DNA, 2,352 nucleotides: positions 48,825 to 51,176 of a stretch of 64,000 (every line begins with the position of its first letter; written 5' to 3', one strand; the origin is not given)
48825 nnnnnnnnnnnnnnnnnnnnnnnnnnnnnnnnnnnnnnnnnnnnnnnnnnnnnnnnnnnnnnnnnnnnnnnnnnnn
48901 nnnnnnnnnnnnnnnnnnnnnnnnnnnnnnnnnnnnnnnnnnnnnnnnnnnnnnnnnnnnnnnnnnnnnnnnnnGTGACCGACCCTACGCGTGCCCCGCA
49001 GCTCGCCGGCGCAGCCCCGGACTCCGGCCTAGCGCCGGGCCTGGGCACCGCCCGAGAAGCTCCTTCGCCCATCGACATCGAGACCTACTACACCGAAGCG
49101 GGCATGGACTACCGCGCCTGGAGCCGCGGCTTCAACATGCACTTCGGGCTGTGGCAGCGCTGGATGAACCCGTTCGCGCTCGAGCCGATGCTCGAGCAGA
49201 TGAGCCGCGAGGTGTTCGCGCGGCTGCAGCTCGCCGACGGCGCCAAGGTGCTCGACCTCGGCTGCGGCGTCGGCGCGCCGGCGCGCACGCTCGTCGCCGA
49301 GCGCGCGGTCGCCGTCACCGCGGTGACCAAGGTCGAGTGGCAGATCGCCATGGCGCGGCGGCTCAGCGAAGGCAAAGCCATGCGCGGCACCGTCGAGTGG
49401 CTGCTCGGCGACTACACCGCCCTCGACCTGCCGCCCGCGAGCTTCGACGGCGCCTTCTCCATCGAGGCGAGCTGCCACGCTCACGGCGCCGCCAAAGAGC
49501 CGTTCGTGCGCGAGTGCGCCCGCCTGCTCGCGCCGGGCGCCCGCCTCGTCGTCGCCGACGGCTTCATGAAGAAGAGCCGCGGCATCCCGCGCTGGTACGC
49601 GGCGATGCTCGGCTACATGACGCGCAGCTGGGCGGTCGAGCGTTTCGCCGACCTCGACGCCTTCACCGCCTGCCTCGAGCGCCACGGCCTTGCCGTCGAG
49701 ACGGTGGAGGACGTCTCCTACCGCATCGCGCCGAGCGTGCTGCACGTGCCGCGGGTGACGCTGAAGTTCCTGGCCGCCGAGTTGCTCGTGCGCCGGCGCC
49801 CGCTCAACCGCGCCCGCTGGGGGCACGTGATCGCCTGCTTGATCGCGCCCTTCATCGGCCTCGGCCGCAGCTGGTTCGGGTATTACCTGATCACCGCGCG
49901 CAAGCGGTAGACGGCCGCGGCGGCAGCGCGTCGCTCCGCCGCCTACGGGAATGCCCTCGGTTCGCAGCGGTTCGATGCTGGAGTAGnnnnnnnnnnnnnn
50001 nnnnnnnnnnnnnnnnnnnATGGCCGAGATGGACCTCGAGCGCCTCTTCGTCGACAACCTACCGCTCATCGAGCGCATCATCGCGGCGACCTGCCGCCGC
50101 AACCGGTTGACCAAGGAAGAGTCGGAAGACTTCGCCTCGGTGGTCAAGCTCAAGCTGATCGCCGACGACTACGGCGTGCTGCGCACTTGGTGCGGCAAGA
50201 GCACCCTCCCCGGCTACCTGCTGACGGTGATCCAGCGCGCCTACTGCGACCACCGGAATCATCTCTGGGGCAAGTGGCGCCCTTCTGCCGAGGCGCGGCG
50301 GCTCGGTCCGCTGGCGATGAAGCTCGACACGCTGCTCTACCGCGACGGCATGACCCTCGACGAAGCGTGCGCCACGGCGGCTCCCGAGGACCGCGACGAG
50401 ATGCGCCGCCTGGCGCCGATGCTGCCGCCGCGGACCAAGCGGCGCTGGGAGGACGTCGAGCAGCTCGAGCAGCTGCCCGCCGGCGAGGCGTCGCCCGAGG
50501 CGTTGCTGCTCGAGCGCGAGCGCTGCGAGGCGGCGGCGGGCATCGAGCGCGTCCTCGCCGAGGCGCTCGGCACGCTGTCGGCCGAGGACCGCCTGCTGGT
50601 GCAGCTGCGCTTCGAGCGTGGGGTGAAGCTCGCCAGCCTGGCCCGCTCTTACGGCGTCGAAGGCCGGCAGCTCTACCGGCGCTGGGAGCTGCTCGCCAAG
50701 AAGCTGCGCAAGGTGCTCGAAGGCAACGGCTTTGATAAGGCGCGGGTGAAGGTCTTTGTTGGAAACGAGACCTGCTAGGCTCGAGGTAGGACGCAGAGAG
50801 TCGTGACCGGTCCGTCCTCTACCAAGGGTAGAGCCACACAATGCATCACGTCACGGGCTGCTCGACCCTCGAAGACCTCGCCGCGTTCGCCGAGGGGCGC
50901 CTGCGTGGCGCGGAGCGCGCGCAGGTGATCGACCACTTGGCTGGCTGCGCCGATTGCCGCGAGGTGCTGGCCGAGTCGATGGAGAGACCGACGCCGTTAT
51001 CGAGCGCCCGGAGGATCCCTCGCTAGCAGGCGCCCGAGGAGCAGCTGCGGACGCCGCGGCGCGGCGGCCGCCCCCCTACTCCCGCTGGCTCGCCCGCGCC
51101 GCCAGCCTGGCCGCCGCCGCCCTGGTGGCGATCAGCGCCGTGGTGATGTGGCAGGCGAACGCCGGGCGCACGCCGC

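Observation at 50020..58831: Sigma / zf-HC2 anti-sigma-like / membrane TPR-CHAT / unknown / S8 protease: a candidate protease-gated signalling or conflict cassette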

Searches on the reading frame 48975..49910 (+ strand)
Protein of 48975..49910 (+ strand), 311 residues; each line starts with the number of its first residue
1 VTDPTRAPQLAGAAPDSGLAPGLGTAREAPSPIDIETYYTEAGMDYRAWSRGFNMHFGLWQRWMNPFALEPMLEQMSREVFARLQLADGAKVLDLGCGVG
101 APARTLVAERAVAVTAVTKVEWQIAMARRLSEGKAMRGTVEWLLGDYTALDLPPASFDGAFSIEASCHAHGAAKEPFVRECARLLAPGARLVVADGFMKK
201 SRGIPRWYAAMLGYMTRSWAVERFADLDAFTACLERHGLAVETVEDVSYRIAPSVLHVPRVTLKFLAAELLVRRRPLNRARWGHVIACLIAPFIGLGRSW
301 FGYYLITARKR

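Call 36: search_protein_families(library=pfam, proteins=[window:48975-49910:+], max_evalue=0.001)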
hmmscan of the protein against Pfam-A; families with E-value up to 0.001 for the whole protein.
window:48975-49910:+ (311 aa): 6 families
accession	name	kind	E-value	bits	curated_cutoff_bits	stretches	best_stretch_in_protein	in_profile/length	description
PF08241.18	Methyltransf_11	-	6.9e-15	55.9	21.2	1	93-193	1-95/95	Methyltransferase domain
PF13649.12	Methyltransf_25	-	5.8e-14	53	27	1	92-188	1-96/97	Methyltransferase domain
PF02353.26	CMAS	-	1.4e-09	38.2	27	1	78-199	52-170/273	Mycolic acid cyclopropane synthetase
PF13847.12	Methyltransf_31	-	3.9e-07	30.3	27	1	88-195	3-111/145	Methyltransferase domain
PF13489.12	Methyltransf_23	-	1.6e-06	28.4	27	1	78-243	7-163/164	Methyltransferase domain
PF08242.18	Methyltransf_12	-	4e-06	27.9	30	1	93-191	1-98/98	Methyltransferase domain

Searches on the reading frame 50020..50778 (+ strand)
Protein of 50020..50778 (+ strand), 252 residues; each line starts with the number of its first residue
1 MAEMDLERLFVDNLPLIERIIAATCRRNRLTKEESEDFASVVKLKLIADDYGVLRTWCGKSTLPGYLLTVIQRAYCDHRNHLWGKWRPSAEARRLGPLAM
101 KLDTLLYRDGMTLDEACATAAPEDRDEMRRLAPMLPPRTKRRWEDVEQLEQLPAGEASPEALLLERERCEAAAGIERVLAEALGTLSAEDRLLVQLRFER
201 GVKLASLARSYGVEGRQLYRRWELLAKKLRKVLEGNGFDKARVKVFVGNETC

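Call 5: search_protein_families(library=pfam, proteins=[window:50020-50778:+], max_evalue=0.01)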
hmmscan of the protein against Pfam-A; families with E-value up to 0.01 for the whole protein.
window:50020-50778:+ (252 aa): 1 family
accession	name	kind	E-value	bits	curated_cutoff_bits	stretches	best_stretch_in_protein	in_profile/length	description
PF04545.22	Sigma70_r4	-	0.0027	17.6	24.1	1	182-213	1-32/50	Sigma-70, region 4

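Call 29: search_solved_structures(query=window:50020-50778:+, max_evalue=10)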
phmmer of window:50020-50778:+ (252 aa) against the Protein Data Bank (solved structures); distinct sequences matched with E-value up to 10: 6.
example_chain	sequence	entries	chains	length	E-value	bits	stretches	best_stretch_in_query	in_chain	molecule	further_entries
3hug_A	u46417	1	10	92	0.0032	20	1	170-236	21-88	RNA polymerase sigma factor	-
6dv9_F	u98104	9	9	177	0.01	18.3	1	170-235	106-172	ECF RNA polymerase sigma factor SigL | RNA polymerase sigma factor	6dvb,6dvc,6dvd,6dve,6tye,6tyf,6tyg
3bbj_A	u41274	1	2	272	1.3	11.5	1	64-148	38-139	Putative thioesterase II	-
7qjo_B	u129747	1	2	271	1.8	11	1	117-151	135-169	Cutinase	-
9hyd_A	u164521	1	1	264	1.8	10.9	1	113-149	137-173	cutinase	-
8xho_A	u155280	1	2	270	2.2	10.7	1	118-151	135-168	PET plastic hydrolase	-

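Call 52: search_protein_families(library=ncbifam, proteins=[window:50020-50778:+], max_evalue=0.01)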
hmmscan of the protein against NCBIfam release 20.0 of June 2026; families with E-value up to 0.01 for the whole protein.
window:50020-50778:+ (252 aa): 2 families
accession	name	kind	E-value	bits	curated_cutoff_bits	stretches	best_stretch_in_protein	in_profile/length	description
TIGR02937.1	sigma70-ECF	superfamily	7.7e-10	38.6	42.9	1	6-232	3-164/165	sigma-70 family RNA polymerase sigma factor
TIGR02989.1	Sig-70_gvs1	subfamily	0.00018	21.5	124.55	1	174-231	99-156/158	RNA polymerase sigma-70 factor, Rhodopirellula/Verrucomicrobium family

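Call 53: search_protein_families(library=padloc, proteins=[window:50020-50778:+], max_evalue=0.01)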
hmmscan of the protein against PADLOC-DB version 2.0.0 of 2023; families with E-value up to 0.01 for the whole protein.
window:50020-50778:+ (252 aa): 0 families

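Call 77: search_solved_structures(query=A7, max_evalue=1)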
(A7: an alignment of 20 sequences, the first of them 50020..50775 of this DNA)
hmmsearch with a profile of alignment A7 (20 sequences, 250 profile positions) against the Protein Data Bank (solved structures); distinct sequences matched with E-value up to 1: 24.
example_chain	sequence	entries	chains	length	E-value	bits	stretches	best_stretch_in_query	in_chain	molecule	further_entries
9wsm_F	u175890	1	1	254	2.2e-05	27.4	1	172-236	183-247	RNA polymerase sigma factor FliA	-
9wsf_A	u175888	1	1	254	2.3e-05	27.3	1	172-236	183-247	RNA polymerase sigma factor FliA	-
8z6g_B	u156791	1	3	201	0.00012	24.9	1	134-231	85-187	RNA polymerase sigma factor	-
6in7_B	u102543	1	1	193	0.00013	24.9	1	134-231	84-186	RNA polymerase sigma-H factor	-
3hug_A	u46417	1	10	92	0.00043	23.2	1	176-241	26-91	RNA polymerase sigma factor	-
8jzt_A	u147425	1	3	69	0.00049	23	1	178-236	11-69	RNA polymerase sigma factor SigF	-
1rp3_A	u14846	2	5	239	0.00096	22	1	167-236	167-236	RNA polymerase sigma factor SIGMA-28 (FliA) | RNA polymerase sigma factor FliA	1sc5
7vf3_B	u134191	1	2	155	0.0013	21.6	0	99-148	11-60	Uteroglobin,PB1m7 peptide,Uteroglobin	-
7vg7_B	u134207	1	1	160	0.0015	21.4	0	99-147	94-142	Uteroglobin,PB1m6A9 peptide,Uteroglobin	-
6dv9_F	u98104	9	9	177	0.0024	20.7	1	178-241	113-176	ECF RNA polymerase sigma factor SigL | RNA polymerase sigma factor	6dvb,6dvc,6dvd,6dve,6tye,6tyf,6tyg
6pfv_A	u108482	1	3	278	0.0041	19.9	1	167-238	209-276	RNA polymerase sigma factor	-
6pfj_A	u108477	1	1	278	0.0051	19.6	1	172-238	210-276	RNA polymerase sigma factor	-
7lq4_A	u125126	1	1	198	0.01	18.6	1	171-236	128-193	WhiG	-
6pmi_F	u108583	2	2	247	0.015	18.1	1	169-236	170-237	RNA polymerase sigma factor FliA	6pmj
6dxo_A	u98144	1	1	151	0.039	16.7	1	171-220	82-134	RNA polymerase ECF-subfamily sigma factor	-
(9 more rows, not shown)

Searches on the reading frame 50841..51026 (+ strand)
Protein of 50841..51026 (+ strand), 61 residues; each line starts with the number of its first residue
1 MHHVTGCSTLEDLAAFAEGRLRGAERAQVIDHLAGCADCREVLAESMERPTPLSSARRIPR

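Call 5: search_protein_families(library=pfam, proteins=[window:50841-51026:+], max_evalue=0.01)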
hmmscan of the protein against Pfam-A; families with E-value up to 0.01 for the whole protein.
window:50841-51026:+ (61 aa): 1 family
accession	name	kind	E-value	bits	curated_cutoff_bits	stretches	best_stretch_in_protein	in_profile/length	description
PF13490.11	zf-HC2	-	1.3e-07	32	22.2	1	10-40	5-35/35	Putative zinc-finger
